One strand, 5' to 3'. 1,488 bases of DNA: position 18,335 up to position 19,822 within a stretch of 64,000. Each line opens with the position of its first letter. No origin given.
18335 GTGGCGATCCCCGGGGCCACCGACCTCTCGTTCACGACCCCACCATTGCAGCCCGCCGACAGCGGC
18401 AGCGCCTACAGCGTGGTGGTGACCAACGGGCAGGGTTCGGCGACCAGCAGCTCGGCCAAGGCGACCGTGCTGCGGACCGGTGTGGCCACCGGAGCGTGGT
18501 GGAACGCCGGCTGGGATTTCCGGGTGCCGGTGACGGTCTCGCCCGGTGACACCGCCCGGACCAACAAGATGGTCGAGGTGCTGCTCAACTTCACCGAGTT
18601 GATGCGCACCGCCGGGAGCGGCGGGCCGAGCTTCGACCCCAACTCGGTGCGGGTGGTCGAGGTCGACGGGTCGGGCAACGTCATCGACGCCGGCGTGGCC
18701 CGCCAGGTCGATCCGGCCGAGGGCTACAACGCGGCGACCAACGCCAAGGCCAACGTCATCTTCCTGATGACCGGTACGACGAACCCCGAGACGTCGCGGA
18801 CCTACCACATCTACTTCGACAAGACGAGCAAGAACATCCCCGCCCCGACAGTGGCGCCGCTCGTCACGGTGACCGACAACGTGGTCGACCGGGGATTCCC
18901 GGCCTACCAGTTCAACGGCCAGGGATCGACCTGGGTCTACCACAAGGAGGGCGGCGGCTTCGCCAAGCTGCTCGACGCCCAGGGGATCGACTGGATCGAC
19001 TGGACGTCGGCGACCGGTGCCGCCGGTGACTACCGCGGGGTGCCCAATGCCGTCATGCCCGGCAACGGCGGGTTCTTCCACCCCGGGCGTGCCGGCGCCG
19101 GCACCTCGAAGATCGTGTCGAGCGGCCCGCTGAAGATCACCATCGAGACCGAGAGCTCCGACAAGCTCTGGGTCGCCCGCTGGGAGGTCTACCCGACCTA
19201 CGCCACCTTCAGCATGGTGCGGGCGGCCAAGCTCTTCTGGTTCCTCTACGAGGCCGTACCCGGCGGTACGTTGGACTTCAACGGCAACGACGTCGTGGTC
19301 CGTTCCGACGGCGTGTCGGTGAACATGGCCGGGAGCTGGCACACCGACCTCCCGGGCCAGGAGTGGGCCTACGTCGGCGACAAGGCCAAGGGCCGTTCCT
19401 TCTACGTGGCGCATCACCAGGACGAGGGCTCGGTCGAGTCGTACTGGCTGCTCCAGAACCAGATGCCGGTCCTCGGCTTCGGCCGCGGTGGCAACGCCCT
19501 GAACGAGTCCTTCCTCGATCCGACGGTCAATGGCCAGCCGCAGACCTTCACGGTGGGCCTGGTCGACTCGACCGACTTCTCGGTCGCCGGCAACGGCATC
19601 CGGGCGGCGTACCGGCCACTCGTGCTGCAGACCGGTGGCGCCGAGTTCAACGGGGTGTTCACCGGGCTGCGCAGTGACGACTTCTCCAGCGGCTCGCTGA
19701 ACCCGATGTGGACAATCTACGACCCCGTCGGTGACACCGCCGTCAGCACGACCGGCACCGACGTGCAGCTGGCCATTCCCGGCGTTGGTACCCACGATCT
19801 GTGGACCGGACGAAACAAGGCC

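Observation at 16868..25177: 2769-aa secreted giant protein built from repeated lectin-type modules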

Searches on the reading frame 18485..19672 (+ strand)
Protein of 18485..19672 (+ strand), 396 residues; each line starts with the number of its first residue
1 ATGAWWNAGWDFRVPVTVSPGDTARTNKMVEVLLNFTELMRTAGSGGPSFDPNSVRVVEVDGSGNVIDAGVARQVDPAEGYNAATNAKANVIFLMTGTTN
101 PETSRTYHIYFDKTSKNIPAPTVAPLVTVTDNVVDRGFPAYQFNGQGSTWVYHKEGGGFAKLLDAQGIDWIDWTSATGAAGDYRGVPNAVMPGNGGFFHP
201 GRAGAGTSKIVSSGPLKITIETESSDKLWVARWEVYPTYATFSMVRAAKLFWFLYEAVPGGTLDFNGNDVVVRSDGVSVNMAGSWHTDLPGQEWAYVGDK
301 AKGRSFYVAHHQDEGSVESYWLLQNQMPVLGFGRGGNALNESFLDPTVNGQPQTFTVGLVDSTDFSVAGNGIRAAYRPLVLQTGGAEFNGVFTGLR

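Call 11: search_protein_families(library=pfam, proteins=[window:18485-19672:+], max_evalue=1)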
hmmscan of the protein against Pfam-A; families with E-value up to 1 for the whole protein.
window:18485-19672:+ (396 aa): 0 families

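Call 17: find_homologous_proteins(query=window:18500-19672:+, max_evalue=0.001)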
Query window:18500-19672:+ (391 aa): 66 proteins with E <= 0.001 among 7273 candidates.
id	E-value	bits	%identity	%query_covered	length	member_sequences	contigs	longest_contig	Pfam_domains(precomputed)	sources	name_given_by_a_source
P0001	2.6e-117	411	50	99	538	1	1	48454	-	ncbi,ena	-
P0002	1.5e-115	405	49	97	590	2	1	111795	-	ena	-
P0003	4.5e-100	354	46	96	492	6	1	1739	-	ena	-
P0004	1.3e-98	349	43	98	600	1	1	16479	-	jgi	-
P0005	2.8e-98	348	45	96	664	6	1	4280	-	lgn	-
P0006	5.7e-97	344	43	96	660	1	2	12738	-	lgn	-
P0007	4.5e-95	337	43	96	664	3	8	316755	-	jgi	jgi:hypothetical protein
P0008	5.9e-95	337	44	98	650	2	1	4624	PF18998.7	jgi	-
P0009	1.1e-94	336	43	97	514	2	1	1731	PF18998.7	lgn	-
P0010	4.2e-94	334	43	98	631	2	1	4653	PF02018.24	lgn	-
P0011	4.4e-94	334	44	97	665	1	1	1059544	-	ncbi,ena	-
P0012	9.0e-93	330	44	95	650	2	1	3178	-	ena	-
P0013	1.1e-92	329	45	96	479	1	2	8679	-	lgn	-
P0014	7.9e-92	327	43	96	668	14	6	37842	-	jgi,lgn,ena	-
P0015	8.9e-91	323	43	96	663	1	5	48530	-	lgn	-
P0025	8.3e-85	303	42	98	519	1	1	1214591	-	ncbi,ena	-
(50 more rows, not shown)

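Call 20: search_solved_structures(query=A1, max_evalue=10)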
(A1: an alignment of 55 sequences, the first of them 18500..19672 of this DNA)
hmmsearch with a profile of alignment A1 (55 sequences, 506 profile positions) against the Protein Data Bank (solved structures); distinct sequences matched with E-value up to 10: 0.
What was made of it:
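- Tried and rejected: Sequence-profile search of the core family against all PDB chains: nothing, even at E<=10 (call 20).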

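Call 21: find_encoding_contigs(protein=P0001, flank=10000, max_places=3)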
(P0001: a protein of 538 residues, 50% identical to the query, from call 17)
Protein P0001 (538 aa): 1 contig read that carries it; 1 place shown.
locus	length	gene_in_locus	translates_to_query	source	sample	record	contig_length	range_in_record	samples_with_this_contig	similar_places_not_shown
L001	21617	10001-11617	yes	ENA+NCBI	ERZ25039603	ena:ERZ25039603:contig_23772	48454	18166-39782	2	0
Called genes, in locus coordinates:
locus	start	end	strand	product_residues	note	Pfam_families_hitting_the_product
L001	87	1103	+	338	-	PF00535:Glycos_transf_2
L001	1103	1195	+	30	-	-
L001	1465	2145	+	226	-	PF13469:Sulfotransfer_3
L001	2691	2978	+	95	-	-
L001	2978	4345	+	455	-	PF00535:Glycos_transf_2, PF13641:Glyco_tranf_2_3, PF13579:Glyco_trans_4_4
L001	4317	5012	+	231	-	PF13692:Glyco_trans_1_4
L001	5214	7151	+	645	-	PF02156:Glyco_hydro_26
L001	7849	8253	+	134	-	-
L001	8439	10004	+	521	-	-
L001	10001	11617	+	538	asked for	-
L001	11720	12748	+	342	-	PF17851:GH43_C2 (weak)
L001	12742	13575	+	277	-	-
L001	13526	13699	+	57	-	-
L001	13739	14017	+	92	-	-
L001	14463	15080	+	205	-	PF13290:CHB_HEX_C_1, PF13287:Fn3_assoc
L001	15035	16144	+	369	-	PF13385:Laminin_G_3, PF22352:K319L-like_PKD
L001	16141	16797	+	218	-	PF13385:Laminin_G_3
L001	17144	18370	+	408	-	PF10609:ParA (faint), PF01656:CbiA (weak)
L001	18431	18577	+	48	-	-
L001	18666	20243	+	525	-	PF13727:CoA_binding_3, PF02397:Bac_transf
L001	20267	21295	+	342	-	PF00459:Inositol_P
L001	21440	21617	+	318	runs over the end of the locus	PF01507:PAPS_reduct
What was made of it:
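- That is my inference from call 21.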

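Call 23: find_encoding_contigs(protein=P0011, flank=10000, max_places=2)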
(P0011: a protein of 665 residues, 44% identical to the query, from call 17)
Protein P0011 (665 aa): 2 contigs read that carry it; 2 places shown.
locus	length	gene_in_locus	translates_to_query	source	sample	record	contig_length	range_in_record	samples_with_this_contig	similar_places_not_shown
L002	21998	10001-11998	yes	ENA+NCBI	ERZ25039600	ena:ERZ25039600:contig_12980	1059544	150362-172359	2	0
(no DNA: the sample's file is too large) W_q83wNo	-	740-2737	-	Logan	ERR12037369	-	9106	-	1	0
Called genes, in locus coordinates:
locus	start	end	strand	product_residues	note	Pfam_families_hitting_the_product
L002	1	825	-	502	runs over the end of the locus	PF04151:PPC (weak)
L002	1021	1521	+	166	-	PF12840:HTH_20 (weak), PF13404:HTH_AsnC-type, PF13412:HTH_24, PF01037:AsnC_trans_reg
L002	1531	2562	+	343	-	PF00155:Aminotran_1_2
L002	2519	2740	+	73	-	-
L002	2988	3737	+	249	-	PF14696:Glyoxalase_5 (faint), PF00903:Glyoxalase, PF13669:Glyoxalase_4 (weak)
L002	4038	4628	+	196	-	-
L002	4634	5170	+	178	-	-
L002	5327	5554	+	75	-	-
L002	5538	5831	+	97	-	-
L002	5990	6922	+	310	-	PF05721:PhyH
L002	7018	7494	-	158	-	PF11716:MDMPI_N, PF12867:DinB_2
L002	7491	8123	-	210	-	-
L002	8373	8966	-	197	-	PF00583:Acetyltransf_1 (weak)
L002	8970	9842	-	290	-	PF00149:Metallophos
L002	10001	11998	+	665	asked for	-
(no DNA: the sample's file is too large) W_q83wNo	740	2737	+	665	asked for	-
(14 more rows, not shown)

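Call 24: find_encoding_contigs(protein=P0025, flank=10000, max_places=2)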
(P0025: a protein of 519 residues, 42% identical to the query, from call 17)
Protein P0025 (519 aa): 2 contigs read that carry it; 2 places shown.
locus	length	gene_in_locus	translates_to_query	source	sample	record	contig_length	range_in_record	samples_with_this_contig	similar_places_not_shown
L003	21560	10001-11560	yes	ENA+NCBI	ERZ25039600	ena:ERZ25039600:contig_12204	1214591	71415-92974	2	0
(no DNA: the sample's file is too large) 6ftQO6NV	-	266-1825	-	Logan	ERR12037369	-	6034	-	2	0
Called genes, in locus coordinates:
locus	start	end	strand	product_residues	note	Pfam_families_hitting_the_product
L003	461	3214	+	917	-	PF09586:YfhO (weak)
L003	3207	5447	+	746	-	PF13231:PMT_2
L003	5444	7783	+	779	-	PF02366:PMT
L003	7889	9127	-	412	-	-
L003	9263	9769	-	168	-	PF02627:CMD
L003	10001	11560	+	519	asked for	-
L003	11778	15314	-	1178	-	PF03724:META, PF03724:META, PF00801:PKD, PF18911:PKD_4, PF18911:PKD_4, PF00801:PKD, PF00801:PKD, PF18911:PKD_4, +6 more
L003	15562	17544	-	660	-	PF00664:ABC_membrane, PF00005:ABC_tran, PF02463:SMC_N (faint)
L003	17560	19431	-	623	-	PF00664:ABC_membrane, PF00005:ABC_tran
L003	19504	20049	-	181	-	PF22381:Staph_reg_Sar_Rot, PF12802:MarR_2, PF01047:MarR, PF13545:HTH_Crp_2 (weak), PF13601:HTH_34 (weak), PF13412:HTH_24 (weak)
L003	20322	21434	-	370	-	PF00149:Metallophos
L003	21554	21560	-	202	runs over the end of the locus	PF14066:DUF4256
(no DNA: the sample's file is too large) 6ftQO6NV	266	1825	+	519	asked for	-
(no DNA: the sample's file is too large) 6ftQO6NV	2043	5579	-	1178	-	PF03724:META, PF03724:META, PF00801:PKD, PF18911:PKD_4, PF18911:PKD_4, PF00801:PKD, PF00801:PKD, PF18911:PKD_4, +6 more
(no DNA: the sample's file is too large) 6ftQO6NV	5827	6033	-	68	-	?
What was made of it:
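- Many members of the core family lie outside any glycan cluster (calls 23, 24). Some family members lie in unrelated contexts (calls 23, 24).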

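Call 25: predict_structure(alignment_id=A1)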
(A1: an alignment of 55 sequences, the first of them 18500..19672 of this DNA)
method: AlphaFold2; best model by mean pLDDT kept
length: 391 residues; sequences in the alignment: 55
mean_pLDDT: 93.0   pTM: 0.92
mean pLDDT of the five models: 93.0, 91.7, 91.5, 91.1, 90.8
residues with pLDDT >= 90: 336; 70-90: 32; 50-70: 20; < 50: 3
segments of 3 or more residues with pLDDT < 50: 389-391
pLDDT, mean of each block of 10 residues (from residue 1): 81 98 98 92 86 97 97 96 98 98 96 95 98 98 97 97 97 96 80 92 98 98 96 98 92 92 95 95 94 97 94 93 89 67 85 98 98 97 72 36
secondary structure, 60 per line:
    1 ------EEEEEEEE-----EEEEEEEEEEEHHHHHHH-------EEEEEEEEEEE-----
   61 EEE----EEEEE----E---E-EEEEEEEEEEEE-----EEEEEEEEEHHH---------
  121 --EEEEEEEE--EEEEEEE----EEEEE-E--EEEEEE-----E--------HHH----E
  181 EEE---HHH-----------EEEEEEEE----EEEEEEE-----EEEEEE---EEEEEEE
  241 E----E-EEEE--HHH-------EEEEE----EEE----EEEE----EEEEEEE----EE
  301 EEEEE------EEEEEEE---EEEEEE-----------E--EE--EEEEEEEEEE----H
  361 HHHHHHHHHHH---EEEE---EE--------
elements in order: E7-14 E20-30 H31-37 E45-55 E61-63 E68-72 E83-94 E100-108 E123-130 E133-139 E144-148 E153-158 E180-183 E201-208 E213-219 E225-230 E234-241 E248-251 E264-268 E273-275 E280-283 E288-294 E299-305 E312-318 E322-327 E346-355 H360-371 E375-378
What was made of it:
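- On Galactose-mutarotase-like supersandwich fold: The AF2 model has pLDDT 93 and pTM 0.92 (call 25).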

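Call 27: fold_search(model_id=the predicted structure, library=pdb)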
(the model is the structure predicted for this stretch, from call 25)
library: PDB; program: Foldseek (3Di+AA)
matches with E <= 10: 813; with E <= 0.001: 42
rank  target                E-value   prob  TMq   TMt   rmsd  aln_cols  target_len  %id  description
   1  9ftq                  2.5e-10  1.00  0.52  0.23   9.3       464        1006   11  Drosophila golgi alpha-mannosidase II (dGMII) in complex with swainsonine-configured alkyl indolizidine (released 2024-10-09)
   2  6rs0                  3.5e-10  1.00  0.50  0.22   8.9       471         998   11  GOLGI ALPHA-MANNOSIDASE II in complex with (2S,3S,4R,5R)-1-(2-(Benzyloxy)ethyl)-2-(hydroxymethyl)piperidine-3,4,5-triol (released 2020-07-08)
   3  6rrx                  4.3e-10  1.00  0.47  0.21   7.8       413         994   12  GOLGI ALPHA-MANNOSIDASE II in complex with (2S,3R)-2-(Hydroxymethyl)-3-piperidinol (released 2020-07-08)
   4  6rqz                  6.6e-10  1.00  0.51  0.23   8.5       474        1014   12  GOLGI ALPHA-MANNOSIDASE II complex with Manno-epi-cyclophellitol aziridine (released 2020-07-08)
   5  6rrn                  7.7e-10  1.00  0.51  0.23   8.2       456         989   11  GOLGI ALPHA-MANNOSIDASE II in complex with pentyl 2,5-dideoxy-2,5-imino-D-talo-hexonamide (released 2020-07-08)
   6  6rrh                  8.1e-10  1.00  0.48  0.21   8.0       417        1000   11  GOLGI ALPHA-MANNOSIDASE II (released 2020-07-08)
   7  6rpc                  8.9e-10  1.00  0.51  0.23   8.8       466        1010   12  GOLGI ALPHA-MANNOSIDASE II (released 2020-07-08)
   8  3czn_A                9.9e-10  1.00  0.42  0.19  12.0       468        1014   12  Golgi alpha-mannosidase II (D204A nucleophile mutant) in complex with GnMan5Gn (released 2008-06-24)
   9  6rru                  1.2e-09  1.00  0.45  0.20   8.4       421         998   11  GOLGI ALPHA-MANNOSIDASE II in complex with (5R,6R,7S,8S)-5,6,7,8-tetrahydro-5-(hydroxymethyl)-3-(3-phenylpropyl)imidazo[ (released 2020-07-08)
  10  3bvu_A                1.3e-09  1.00  0.49  0.22   8.6       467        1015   11  GOLGI MANNOSIDASE II D204A catalytic nucleophile mutant complex with Methyl(alpha-D-mannopyranosyl)-(1->3)-S-[(alpha-D (released 2008-07-01)
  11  2f1a                  1.4e-09  1.00  0.50  0.22   8.4       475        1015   11  GOLGI ALPHA-MANNOSIDASE II COMPLEX WITH (2R,3R,4S)-2-({[(1S)-2-hydroxy-1-phenylethyl]amino}methyl)pyrrolidine-3,4-diol (released 2006-12-05)
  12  2wyi_B                1.4e-09  1.00  0.45  0.23  12.2       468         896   10  Structure of the Streptococcus pyogenes family GH38 alpha-mannosidase complexed with swainsonine (released 2010-02-16)
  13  3bup                  1.4e-09  1.00  0.41  0.19  11.8       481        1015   12  Golgi alpha-mannosidase II D341N acid-base catalyst mutant with bound mannose (released 2008-07-01)
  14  6rry                  1.7e-09  1.00  0.44  0.20  11.7       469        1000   11  GOLGI ALPHA-MANNOSIDASE II in complex with (2S,3R)-2-(Hydroxymethyl)-1,2,3,6-tetrahydro-3-pyridinol (released 2020-07-08)
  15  6rrw                  1.7e-09  1.00  0.42  0.19  13.0       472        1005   12  GOLGI ALPHA-MANNOSIDASE II in complex with (2R,3R,4R,5S)-1-(5-{[4-(3,4-Dihydro-2H-1,5-benzodioxepin-7-yl)benzyl]oxy}pent (released 2020-07-08)
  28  5xqg_E                1.5e-07  1.00  0.55  0.27   9.2       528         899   10  Crystal structure of a PL 26 exo-rhamnogalacturonan lyase from Penicillium chrysogenum complexed with unsaturated gala (released 2018-03-21)
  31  3mwx_A                1.9e-05  1.00  0.41  0.48   7.0       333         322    9  Crystal structure of a putative galactose mutarotase (BSU18360) from BACILLUS SUBTILIS at 1.45 A resolution (released 2010-07-07)
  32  4bze_B                2.5e-05  1.00  0.40  0.48   6.9       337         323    9  Crystal structure of galactose mutarotase GalM from Bacillus subtilis (released 2014-08-13)
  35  3nre_A                2.5e-04  1.00  0.37  0.48   7.4       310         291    8  Crystal structure of a Putative aldose 1-epimerase (b2544) from ESCHERICHIA COLI K12 at 1.59 A resolution (released 2010-09-15)
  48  2htb_A                1.8e-03  1.00  0.37  0.47   8.2       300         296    9  Crystal Structure of a putative mutarotase (YeaD) from Salmonella typhimurium in monoclinic form (released 2007-01-23)
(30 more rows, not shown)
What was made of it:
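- On Galactose-mutarotase-like supersandwich fold: Foldseek gives probability 1.0 for mutarotases 3mwx/4bze/3nre/2htb (TMt 0.46-0.48), GH38 C-terminal domains, beta-galactosidase domain 5 and YidC P1 (call 27).
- Its fold matches carbohydrate-handling supersandwich domains: GH38 C-terminal, PL26 and galactose mutarotase (call 27). PL26 exo-rhamnogalacturonan lyase gives the best TM-score (0.55), and galactose mutarotases, which are enzymes, are also matched (call 27). The strongest fold matches are the non-catalytic C-terminal beta domains of GH38 (call 27).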

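Call 28: search_protein_families(library=pfam, alignment_id=A1, max_evalue=0.1)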
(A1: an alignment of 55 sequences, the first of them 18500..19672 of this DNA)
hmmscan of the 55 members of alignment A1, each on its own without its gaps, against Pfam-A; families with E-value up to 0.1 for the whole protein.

A. member 1, window:18500-19672:+ (391 aa): 0 families

B. families by the number of members that match (of 55 scanned): 29 families (the first 25 are shown)
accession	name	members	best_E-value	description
PF03160.20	Calx-beta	5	6.4e-19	Calx-beta domain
PF18998.6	Flg_new_2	4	2.5e-47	Divergent InlB B-repeat domain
PF07589.16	PEP-CTERM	4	0.00012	PEP-CTERM motif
PF09479.16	Flg_new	3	1.1e-09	Listeria-Bacteroides repeat domain (List_Bact_rpt)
PF16397.10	DUF5006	3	0.00021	Domain of unknown function (DUF5006)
PF16184.11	Cadherin_3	2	9e-24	Cadherin-like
PF17963.7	Big_9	2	2.9e-22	Bacterial Ig domain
PF17803.7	Cadherin_4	2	3.2e-22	Bacterial cadherin-like domain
PF17892.7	Cadherin_5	2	8.6e-19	Cadherin-like domain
PF02018.23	CBM_4_9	2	1.7e-13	Carbohydrate binding domain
PF16132.11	DUF4843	2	3e-06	Domain of unknown function (DUF4843)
PF05257.22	CHAP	1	3.8e-14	CHAP domain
PF18962.6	Por_Secre_tail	1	5.8e-11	Secretion system C-terminal sorting domain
PF13860.13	FlgD_ig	1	0.00013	FlgD Ig-like domain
PF23619.1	Ig_VWA7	1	0.0025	VWA7 Ig-like domain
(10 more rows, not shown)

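Call 29: find_related_loci(query=A1, collection=genome_contigs, flank=10000)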
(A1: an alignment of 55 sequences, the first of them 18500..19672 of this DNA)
Query A1 (391 aa) in genome_contigs; peptide patterns used: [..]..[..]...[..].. (x = any residue, [..] = any of these).
599 stretches matched a pattern (row limit reached: there are more); 597 encode a relative of the query (tblastn E <= 1e-3); the best 80 are kept; 80 distinct loci.
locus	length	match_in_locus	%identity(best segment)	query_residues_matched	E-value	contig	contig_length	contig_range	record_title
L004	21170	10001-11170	48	1-389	2e-119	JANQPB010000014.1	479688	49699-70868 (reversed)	MAG: Acidimicrobiales bacterium isolate IP29b_bin.150 k99_3775775, whole genome shotgun sequence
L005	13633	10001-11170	45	1-389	5e-115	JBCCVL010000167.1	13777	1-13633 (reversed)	MAG: Actinomycetota bacterium isolate P01_E01_bin.37 k141_735894_length_13777_cov_128.3178, whole genome shotgun sequenc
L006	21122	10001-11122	49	1-375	5e-109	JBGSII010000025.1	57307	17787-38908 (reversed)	MAG: Ilumatobacteraceae bacterium isolate JTS-AC125 k141_6035, whole genome shotgun sequence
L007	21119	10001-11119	46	1-382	5e-108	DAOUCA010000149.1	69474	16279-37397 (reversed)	MAG TPA_asm: Caldilineaceae bacterium isolate H76_764 k137_79831, whole genome shotgun sequence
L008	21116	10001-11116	45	1-382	4e-101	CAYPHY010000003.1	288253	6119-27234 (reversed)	MAG TPA_asm: uncultured Ardenticatenaceae bacterium isolate binchicken_co59_761 genome assembly, contig: NODE_8_length_2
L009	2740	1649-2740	44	7-379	2e-103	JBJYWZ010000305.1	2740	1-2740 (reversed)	MAG: Candidatus Promineifilaceae bacterium isolate S0_2_050615r3r5_28 S0_2_050615r3r5_28_000000000305, whole genome shot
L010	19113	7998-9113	46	1-382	3e-101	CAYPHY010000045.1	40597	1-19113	MAG TPA_asm: uncultured Ardenticatenaceae bacterium isolate binchicken_co59_761 genome assembly, contig: NODE_1579_lengt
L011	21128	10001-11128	44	2-382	5e-99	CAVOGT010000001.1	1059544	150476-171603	MAG: uncultured Chloroflexia bacterium isolate MFD09779.bin.2.200 genome assembly, contig: contig_12980, whole genome sh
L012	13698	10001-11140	42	1-385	4e-98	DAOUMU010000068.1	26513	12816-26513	MAG TPA_asm: Anaerolineae bacterium isolate W92_265 k127_553123, whole genome shotgun sequence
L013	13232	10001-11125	43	1-384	4e-98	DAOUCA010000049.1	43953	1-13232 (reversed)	MAG TPA_asm: Caldilineaceae bacterium isolate H76_764 k137_20303, whole genome shotgun sequence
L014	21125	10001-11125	45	1-385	3e-96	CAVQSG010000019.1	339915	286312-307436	MAG: uncultured Chloroflexia bacterium isolate MFD09779.bin.3.497 genome assembly, contig: contig_42786, whole genome sh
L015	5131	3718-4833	42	1-382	3e-96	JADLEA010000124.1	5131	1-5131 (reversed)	MAG: Bacteroidetes bacterium isolate SJ300 c_000000277594, whole genome shotgun sequence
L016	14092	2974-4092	43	1-382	5e-96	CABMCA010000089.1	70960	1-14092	uncultured archaeon isolate LFW-24 genome assembly, contig: LFW24_61, whole genome shotgun sequence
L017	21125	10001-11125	43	5-382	1e-95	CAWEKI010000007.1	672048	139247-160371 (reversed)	MAG: uncultured Bacteroidetes bacterium isolate MFD05942.bin.1.2 genome assembly, contig: contig_31679, whole genome sho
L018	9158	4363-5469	43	1-381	1e-94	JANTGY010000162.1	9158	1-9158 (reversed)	MAG: Anaerolineae bacterium isolate bin10092 c_000000008649, whole genome shotgun sequence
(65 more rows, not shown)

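Call 41: search_protein_families(library=ncbifam, proteins=[window:18500-19672:+], max_evalue=0.001)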
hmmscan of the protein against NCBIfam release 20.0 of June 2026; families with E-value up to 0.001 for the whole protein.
window:18500-19672:+ (391 aa): 0 families

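Call 50: search_protein_representatives(alignment_id=A1)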
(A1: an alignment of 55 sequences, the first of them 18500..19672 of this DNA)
Query: 55 sequences, 506 profile positions. Proteins with E-value up to 0.001 (for the whole library): 2294; up to 1e-10: 1632; up to 1e-30: 923. The best 150 are listed.
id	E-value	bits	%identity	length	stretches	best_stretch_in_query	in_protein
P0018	1.7e-193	660.4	-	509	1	9-477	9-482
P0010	3.0e-193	659.6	-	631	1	5-467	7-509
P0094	1.6e-181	620.9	-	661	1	9-484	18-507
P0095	9.1e-181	618.4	-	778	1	28-452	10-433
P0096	4.2e-180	616.2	-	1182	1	28-465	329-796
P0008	2.3e-179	613.8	-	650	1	1-477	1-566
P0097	3.3e-178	609.9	-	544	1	12-483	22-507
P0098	4.8e-177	606.1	-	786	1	26-477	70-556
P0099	1.5e-176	604.4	-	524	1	21-449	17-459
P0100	1.6e-175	601.1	-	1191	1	21-440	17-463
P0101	5.6e-175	599.3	-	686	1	25-454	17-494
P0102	1.1e-174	598.3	-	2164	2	27-486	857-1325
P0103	1.5e-174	597.9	-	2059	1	28-482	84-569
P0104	2.6e-174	597.1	-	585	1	13-465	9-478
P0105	6.5e-173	592.5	-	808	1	27-477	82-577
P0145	1.7e-157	541.6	-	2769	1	27-428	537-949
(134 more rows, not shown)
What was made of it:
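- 2294 clusters at 50% identity match with E<=1e-3 (call 50).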
